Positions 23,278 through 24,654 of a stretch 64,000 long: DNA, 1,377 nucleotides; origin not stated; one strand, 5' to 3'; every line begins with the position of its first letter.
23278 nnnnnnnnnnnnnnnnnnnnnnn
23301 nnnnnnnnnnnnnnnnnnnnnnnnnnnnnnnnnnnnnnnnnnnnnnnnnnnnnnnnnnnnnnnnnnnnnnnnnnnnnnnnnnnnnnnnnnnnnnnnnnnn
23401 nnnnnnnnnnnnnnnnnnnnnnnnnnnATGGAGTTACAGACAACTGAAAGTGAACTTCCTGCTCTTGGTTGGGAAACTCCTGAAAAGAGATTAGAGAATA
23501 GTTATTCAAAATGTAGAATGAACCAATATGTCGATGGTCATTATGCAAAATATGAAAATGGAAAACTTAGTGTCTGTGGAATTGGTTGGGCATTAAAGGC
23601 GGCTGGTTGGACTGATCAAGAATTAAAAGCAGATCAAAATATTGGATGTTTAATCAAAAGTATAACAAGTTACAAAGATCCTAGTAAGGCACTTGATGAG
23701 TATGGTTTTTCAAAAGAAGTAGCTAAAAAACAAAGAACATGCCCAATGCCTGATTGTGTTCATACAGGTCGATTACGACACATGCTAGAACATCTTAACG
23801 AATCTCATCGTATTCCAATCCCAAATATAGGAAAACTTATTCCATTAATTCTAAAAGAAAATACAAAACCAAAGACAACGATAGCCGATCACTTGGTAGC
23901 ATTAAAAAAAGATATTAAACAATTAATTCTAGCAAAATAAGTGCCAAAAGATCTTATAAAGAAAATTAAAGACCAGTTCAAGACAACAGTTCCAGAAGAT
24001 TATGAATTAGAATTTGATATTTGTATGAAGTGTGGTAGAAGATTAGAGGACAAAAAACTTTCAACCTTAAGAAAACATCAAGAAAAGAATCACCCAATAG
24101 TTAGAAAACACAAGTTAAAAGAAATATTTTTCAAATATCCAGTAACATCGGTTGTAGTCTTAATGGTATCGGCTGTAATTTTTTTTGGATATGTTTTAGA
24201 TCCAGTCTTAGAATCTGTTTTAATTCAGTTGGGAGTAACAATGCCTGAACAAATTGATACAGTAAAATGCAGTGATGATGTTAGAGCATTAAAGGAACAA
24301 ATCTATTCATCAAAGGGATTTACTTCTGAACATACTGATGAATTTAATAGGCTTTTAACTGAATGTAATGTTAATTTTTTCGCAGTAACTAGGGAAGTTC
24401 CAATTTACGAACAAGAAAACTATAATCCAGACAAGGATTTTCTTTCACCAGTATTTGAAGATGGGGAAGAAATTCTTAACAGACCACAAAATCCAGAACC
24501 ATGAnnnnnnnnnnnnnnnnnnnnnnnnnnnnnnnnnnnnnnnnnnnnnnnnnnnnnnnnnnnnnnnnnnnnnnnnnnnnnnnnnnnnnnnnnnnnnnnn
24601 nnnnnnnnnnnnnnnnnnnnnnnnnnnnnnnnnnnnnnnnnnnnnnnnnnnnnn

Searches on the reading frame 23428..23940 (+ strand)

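Call 45: search_protein_families(library=pfam, proteins=[window:23428-23940:+], max_evalue=0.01)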
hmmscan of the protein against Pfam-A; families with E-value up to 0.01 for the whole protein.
window:23428-23940:+ (170 aa): 1 family
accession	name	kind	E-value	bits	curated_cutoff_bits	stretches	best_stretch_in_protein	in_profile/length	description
PF22996.2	C2H2-2nd_BIRD-IDD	-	0.0052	17.2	27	0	100-117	2-19/35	BIRD-IDD transcription factor, second C2H2 zinc finger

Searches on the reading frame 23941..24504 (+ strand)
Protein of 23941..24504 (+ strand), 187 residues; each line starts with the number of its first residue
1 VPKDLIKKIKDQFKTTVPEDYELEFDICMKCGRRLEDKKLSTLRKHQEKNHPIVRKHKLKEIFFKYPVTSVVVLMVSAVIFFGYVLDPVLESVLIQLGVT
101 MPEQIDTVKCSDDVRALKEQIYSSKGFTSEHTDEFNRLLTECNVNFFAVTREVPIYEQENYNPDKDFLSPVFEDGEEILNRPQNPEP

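Call 45: search_protein_families(library=pfam, proteins=[window:23941-24504:+], max_evalue=0.01)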
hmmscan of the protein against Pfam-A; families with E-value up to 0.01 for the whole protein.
window:23941-24504:+ (187 aa): 1 family
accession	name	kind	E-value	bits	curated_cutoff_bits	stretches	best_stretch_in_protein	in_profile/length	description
PF18658.7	zf-C2H2_12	-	0.00019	21.5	27.3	1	27-53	20-46/64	Spin-doc zinc-finger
